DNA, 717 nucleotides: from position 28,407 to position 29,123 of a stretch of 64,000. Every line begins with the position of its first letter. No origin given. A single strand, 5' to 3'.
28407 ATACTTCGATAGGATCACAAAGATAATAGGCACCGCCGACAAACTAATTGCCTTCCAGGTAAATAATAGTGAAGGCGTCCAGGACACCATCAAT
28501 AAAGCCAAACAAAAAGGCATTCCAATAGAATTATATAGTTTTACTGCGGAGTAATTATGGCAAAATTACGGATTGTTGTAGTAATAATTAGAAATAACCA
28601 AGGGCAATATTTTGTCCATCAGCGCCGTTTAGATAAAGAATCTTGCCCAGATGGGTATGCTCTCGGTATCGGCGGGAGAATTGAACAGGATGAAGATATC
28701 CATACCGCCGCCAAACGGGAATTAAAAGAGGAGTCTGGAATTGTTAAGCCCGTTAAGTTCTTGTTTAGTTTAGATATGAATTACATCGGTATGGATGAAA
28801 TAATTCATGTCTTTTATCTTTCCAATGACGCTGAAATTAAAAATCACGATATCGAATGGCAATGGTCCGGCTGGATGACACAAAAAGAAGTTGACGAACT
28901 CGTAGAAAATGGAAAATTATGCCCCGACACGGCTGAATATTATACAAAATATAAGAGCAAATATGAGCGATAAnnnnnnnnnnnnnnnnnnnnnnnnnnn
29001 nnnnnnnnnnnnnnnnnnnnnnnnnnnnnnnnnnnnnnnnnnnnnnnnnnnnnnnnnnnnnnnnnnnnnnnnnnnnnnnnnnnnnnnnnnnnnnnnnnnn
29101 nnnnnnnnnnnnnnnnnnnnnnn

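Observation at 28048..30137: Tightly coupled DprA/SLOG-like - NUDIX - methyltransferase - Maf operon (nucleotide-centric four-gene module)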

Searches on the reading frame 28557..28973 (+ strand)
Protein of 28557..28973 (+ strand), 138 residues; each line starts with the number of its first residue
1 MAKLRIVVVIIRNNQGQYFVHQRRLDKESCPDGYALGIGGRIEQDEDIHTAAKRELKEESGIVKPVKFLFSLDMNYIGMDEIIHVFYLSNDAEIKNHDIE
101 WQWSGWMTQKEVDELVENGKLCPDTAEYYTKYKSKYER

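Call 4: search_protein_families(library=pfam, proteins=[window:28557-28973:+], max_evalue=0.01)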
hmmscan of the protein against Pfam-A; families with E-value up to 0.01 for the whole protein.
window:28557-28973:+ (138 aa): 1 family
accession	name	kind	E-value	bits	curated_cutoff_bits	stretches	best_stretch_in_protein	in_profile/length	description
PF00293.34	NUDIX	-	3.5e-14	53.4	21.1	1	5-115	4-119/134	NUDIX domain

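Call 5: search_protein_families(library=ncbifam, proteins=[window:28557-28973:+], max_evalue=0.01)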
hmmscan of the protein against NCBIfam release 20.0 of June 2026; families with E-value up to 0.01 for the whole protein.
window:28557-28973:+ (138 aa): 17 families
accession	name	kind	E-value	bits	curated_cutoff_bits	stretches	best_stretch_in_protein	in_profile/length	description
NF008044.0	PRK10776.1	equivalog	2.9e-13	49.8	148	1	1-113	1-111/130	8-oxo-dGTP diphosphatase MutT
TIGR00586.1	mutt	equivalog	5.2e-11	42.7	97.9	1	2-114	3-113/129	8-oxo-dGTP diphosphatase MutT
NF006530.0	PRK08999.1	equivalog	1.7e-07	30.6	245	1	3-112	5-112/315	Nudix family hydrolase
NF011922.0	PRK15393.1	equivalog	6.1e-07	29.3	152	1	5-68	39-101/182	NUDIX hydrolase YfcD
NF012016.0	PRK15472.1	equivalog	2.1e-06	27.5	95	1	5-100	4-106/141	nucleoside triphosphatase NudI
NF001938.0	PRK00714.1-5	equivalog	7.5e-06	25.4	116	1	7-67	16-78/172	RNA pyrophosphohydrolase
NF002995.0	PRK03759.1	equivalog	1.4e-05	24.8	127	1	10-117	41-155/185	isopentenyl-diphosphate Delta-isomerase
NF008736.0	PRK11762.1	equivalog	4.3e-05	23.1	169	1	32-84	72-126/186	ADP compounds hydrolase NudE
NF041653.1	Nud_hyd_Meth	equivalog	0.0001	22.1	300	1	7-101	30-126/170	Nudix hydrolase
TIGR02150.1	IPP_isom_1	equivalog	0.00021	21.2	105.8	1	10-118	33-146/159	isopentenyl-diphosphate delta-isomerase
NF007834.0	PRK10546.1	equivalog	0.00021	21.1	156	1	4-89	4-87/135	pyrimidine (deoxy)nucleoside triphosphate diphosphatase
NF006961.0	PRK09438.1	equivalog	0.00021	20.8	103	1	7-67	11-66/151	dihydroneopterin triphosphate diphosphatase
TIGR02705.1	nudix_YtkD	equivalog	0.00038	20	154.4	1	39-105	51-117/156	RNA deprotection pyrophosphohydrolase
NF011963.0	PRK15434.1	subfamily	0.00073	19.3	146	1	8-66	21-76/159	GDP-mannose mannosyl hydrolase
NF041652.1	Nud_hyd_Dein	equivalog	0.0012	19.1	200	1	8-121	18-136/152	Nudix hydrolase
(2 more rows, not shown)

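Call 6: search_protein_families(library=padloc, proteins=[window:28557-28973:+], max_evalue=0.01)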
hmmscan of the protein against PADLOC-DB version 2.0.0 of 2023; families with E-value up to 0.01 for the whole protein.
window:28557-28973:+ (138 aa): 1 family
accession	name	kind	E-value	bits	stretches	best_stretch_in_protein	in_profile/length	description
PDLC04899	PDC-S07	-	3.1e-09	34.6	1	1-115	3-115/135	-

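Call 29: find_homologous_proteins(query=window:28557-28970:+, max_evalue=1e-8)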
Query window:28557-28970:+ (138 aa): 35 proteins with E <= 1e-8 among 43 candidates.
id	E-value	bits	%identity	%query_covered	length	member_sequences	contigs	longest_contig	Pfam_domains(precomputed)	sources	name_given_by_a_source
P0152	6.6e-89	313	100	100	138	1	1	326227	PF00293.35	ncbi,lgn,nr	ncbi:MAG: NUDIX domain-containing protein [bacterium]|nr:NUDIX domain-containing protein [bacterium]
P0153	3.1e-48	182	62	94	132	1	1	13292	PF00293.35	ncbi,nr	ncbi:MAG: NUDIX domain-containing protein [Candidatus Berkelbacteria bacterium]|nr:NUDIX domain-cont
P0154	7.1e-46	174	61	94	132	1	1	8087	PF00293.35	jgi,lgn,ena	-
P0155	5.8e-44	168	60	89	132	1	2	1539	PF00293.35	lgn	-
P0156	1.3e-34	137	49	97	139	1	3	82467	PF00293.35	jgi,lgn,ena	-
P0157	4.4e-33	132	46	95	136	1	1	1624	PF00293.35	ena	-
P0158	5.0e-33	132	48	93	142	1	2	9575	PF00293.35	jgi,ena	-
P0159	2.8e-32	130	49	97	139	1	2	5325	PF00293.35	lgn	-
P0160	3.8e-32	129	49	96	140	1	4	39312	PF00293.35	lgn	-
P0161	4.1e-32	129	46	93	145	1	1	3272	PF00293.35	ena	-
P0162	6.7e-32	129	46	96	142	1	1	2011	PF00293.35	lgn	-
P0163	8.3e-32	128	50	93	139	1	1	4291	PF00293.35,PF14815.13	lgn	-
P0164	1.2e-31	128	45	96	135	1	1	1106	PF00293.35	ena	-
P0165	2.8e-31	127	47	96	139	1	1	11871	PF00293.35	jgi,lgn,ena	-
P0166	5.9e-31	126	45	92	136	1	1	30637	PF00293.35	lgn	-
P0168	3.6e-30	123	44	97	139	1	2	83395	PF00293.35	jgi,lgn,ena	-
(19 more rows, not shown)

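Call 31: find_encoding_contigs(protein=P0153, flank=4000, max_places=1)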
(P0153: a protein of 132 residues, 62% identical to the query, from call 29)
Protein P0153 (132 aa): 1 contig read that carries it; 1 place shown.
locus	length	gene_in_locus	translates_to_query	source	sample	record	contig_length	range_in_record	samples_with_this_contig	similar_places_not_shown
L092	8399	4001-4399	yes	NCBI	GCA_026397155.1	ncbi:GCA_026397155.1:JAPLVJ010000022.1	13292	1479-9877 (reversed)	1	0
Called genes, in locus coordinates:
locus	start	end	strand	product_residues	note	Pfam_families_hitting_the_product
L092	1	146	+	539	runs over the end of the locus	PF12704:MacB_PCD, PF02687:FtsX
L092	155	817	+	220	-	PF02463:SMC_N (weak), PF00005:ABC_tran, PF13304:AAA_21 (faint)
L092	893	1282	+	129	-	-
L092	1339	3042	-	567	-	PF09972:DUF2207, PF20990:DUF2207_C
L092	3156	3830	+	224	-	PF01797:Y1_Tnp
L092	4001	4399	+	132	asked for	PF00293:NUDIX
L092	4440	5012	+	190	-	PF06821:Ser_hydrolase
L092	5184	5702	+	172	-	PF20122:DUF6512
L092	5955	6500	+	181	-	-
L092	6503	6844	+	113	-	-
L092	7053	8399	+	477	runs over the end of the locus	-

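Call 32: find_encoding_contigs(protein=P0154, flank=4000, max_places=1)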
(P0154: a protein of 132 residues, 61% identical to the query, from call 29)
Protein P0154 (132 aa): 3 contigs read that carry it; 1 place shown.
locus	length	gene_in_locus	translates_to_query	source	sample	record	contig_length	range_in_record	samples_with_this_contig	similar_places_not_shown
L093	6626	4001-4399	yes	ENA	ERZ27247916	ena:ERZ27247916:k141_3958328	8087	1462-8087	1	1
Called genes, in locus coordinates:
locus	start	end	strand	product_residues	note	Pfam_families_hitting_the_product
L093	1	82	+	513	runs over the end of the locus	?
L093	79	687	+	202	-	-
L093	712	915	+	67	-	-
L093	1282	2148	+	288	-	-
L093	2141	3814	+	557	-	PF01368:DHH, PF02272:DHHA1, PF17768:RecJ_OB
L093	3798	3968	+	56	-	-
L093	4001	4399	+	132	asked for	PF00293:NUDIX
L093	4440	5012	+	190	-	PF00561:Abhydrolase_1 (weak), PF06821:Ser_hydrolase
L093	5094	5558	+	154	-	PF05635:23S_rRNA_IVP (weak)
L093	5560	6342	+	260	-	PF00551:Formyl_trans_N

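Call 33: find_encoding_contigs(protein=P0156, flank=4000, max_places=1)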
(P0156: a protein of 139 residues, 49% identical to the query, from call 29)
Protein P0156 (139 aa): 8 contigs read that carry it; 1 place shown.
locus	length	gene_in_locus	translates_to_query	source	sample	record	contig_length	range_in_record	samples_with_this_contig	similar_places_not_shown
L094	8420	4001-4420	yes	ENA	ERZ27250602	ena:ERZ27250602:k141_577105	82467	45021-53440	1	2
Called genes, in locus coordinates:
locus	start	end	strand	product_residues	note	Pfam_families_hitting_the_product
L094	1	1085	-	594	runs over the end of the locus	PF06480:FtsH_ext (weak), PF00004:AAA, PF17862:AAA_lid_3, PF01434:Peptidase_M41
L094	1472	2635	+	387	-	-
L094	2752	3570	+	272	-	PF05575:V_cholerae_RfbT, PF01135:PCMT (faint), PF05050:Methyltransf_21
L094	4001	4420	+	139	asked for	PF00293:NUDIX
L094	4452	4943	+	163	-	PF00293:NUDIX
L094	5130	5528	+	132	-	PF24709:DUF7670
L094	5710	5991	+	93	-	-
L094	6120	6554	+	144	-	-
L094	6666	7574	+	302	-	PF07676:PD40 (faint), PF13360:PQQ_2 (weak), PF13570:Beta-prop_ACSF4 (weak), PF20067:SSL_N (faint), PF25292:Beta-prop_CGLA (faint), PF01011:PQQ (weak), PF13570:Beta-prop_ACSF4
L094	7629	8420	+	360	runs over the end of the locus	-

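Call 34: find_encoding_contigs(protein=P0168, flank=4000, max_places=1)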
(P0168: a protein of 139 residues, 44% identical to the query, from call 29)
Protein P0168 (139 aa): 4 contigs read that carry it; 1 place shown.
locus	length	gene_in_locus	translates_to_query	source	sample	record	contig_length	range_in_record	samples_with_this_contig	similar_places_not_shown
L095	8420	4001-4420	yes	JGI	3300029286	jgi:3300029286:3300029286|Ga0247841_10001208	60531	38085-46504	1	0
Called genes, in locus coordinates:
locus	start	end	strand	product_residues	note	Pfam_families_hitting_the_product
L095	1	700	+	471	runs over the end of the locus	-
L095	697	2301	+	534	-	PF01558:POR, PF02776:TPP_enzyme_N, PF01855:POR_N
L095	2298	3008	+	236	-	PF02775:TPP_enzyme_C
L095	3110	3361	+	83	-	PF01541:GIY-YIG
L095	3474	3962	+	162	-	PF00293:NUDIX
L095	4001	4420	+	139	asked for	PF00293:NUDIX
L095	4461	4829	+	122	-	-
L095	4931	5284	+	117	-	PF00903:Glyoxalase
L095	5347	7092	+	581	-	PF00999:Na_H_Exchanger, PF02254:TrkA_N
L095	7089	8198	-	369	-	PF03979:Sigma70_r1_1, PF00140:Sigma70_r1_2, PF04542:Sigma70_r2, PF04539:Sigma70_r3, PF04545:Sigma70_r4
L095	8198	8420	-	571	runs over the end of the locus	PF01807:Zn_ribbon_DnaG, PF10410:DnaB_bind (faint), PF08275:DNAG_N, PF01751:Toprim, PF13662:Toprim_4, PF13155:Toprim_2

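Call 41: search_solved_structures(query=window:28557-28970:+, max_evalue=0.001)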
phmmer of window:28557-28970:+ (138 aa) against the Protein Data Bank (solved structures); distinct sequences matched with E-value up to 0.001: 25.
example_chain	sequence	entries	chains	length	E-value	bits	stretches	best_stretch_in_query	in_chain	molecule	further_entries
7syc_A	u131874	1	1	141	1.1e-07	35.4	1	1-106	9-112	7,8-dihydro-8-oxoguanine-triphosphatase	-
1v8i_A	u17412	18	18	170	6.4e-06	29.8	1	17-118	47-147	ADP-ribose pyrophosphatase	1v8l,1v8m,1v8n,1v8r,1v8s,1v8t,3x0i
1v8u_A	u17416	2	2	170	1.7e-05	28.4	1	17-118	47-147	ADP-ribose pyrophosphatase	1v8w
1v8v_A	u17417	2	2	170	1.7e-05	28.4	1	17-118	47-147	ADP-ribose pyrophosphatase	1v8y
1q27_A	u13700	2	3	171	3.1e-05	27.6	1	3-63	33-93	Putative Nudix hydrolase DR0079 | Putative Nudix hydrolase DR_0079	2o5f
1mut_A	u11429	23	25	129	7.4e-05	26.3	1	1-85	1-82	NUCLEOSIDE TRIPHOSPHATE PYROPHOSPHOHYDROLASE | Mutator mutT protein | 7,8-dihydro-8-oxoguanine-triphosphatase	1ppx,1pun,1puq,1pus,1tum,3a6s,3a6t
5mzf_A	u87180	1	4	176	0.00021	24.9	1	33-92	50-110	MTH1 protein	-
5otn_A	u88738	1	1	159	0.00021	24.8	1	31-90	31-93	Nudix (Nucleoside diphosphate linked moiety X)-type motif 1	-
5hzx_A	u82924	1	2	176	0.00027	24.5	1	31-90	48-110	Nudix (Nucleoside diphosphate linked moiety X)-type motif 1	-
5mze_A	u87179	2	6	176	0.00042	23.9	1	33-91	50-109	7,8-dihydro-8-oxoguanine triphosphatase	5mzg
6ehh_A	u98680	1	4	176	0.00045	23.8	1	33-91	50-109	7,8-dihydro-8-oxoguanine triphosphatase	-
5ws7_A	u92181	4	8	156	0.00047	23.7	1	33-92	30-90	7,8-dihydro-8-oxoguanine triphosphatase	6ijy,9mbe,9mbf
6glk_A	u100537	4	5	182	0.00067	23.2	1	32-91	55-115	7,8-dihydro-8-oxoguanine triphosphatase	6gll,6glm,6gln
9xri_A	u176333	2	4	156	0.00067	23.2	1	33-91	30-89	Oxidized purine nucleoside triphosphate hydrolase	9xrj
5gho_A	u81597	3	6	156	0.00081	23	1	33-91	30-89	7,8-dihydro-8-oxoguanine triphosphatase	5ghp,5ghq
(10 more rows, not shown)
